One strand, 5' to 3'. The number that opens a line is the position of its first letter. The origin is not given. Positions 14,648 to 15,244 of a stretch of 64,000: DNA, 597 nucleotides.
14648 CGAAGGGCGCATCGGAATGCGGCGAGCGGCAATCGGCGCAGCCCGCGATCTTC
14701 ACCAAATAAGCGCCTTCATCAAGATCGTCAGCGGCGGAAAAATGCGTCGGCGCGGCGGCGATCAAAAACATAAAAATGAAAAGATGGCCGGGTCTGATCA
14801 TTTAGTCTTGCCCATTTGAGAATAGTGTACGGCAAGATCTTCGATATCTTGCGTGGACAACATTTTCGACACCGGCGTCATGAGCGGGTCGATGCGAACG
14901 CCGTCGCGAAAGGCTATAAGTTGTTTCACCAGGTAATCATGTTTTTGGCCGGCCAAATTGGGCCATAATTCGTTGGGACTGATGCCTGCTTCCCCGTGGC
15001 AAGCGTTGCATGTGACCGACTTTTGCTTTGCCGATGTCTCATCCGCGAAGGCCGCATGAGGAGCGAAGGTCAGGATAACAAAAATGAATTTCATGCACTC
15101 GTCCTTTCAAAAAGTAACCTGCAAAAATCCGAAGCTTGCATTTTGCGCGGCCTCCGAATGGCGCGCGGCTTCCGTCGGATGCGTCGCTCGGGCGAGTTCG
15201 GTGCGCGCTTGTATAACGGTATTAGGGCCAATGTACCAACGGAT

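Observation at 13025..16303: Operon encoding a fused monoheme cytochrome/beta-barrel (Cyc2-like) plus three periplasmic c-type cytochromes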

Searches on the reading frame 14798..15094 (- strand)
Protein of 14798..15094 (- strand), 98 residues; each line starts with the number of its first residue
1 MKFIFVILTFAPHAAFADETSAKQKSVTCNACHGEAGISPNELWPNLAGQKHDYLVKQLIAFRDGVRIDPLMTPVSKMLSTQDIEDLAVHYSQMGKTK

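Call 3: search_protein_families(library=pfam, proteins=[window:14798-15094:-], max_evalue=0.1)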
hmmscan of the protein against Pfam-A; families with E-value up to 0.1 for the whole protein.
window:14798-15094:- (98 aa): 2 families
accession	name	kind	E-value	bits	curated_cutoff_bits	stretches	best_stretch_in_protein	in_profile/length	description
PF13442.11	Cytochrome_CBB3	-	0.00023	21.8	27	1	28-89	13-66/68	Cytochrome C oxidase, cbb3-type, subunit III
PF00034.26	Cytochrom_C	-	0.0047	18.7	21.3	1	28-71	11-63/90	Cytochrome c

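Call 4: search_protein_families(library=ncbifam, proteins=[window:14798-15094:-], max_evalue=0.1)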
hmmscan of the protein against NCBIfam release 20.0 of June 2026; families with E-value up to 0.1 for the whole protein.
window:14798-15094:- (98 aa): 1 family
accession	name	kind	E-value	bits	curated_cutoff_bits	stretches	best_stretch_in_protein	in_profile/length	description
NF049874.1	PdsA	exception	2.4e-08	34.1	330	1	16-92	118-195/198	periplasmic diheme shuttle PdsA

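Call 56: search_solved_structures(query=window:14798-15094:-, max_evalue=0.01)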
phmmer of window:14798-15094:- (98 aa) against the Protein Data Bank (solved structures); distinct sequences matched with E-value up to 0.01: 12.
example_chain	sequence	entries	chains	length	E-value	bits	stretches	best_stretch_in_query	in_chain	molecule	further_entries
6q2u_A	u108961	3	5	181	3.7e-20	75.5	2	18-93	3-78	Cytochrome c4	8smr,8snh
4o1w_A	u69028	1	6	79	1.4e-18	70.5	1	18-94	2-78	Cytochrome c552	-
1h1o_A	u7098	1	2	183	6.3e-17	65.2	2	23-93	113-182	CYTOCHROME C-552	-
8uf3_A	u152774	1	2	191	1.9e-16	63.7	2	17-93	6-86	Cytochrome C4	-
1etp_A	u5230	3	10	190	2.5e-16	63.3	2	20-93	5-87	CYTOCHROME C4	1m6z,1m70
1cno_A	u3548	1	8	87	4.3e-13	52.9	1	19-93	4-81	CYTOCHROME C552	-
5lo9_A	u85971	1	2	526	5.2e-13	52.6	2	16-94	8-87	Cytochrome C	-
2zzs_A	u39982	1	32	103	1.3e-09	41.8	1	8-94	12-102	Cytochrome c554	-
1fcd_C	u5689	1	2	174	5.5e-07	33.3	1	21-94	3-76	FLAVOCYTOCHROME C SULFIDE DEHYDROGENASE (CYTOCHROME SUBUNIT)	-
8yts_A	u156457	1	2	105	8.5e-07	32.7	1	11-90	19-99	Cytochrome C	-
5n1t_B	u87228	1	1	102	6.8e-05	26.6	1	15-93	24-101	Cytochrome C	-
3vrd_A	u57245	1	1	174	7.3e-05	26.6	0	21-94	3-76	Flavocytochrome c heme subunit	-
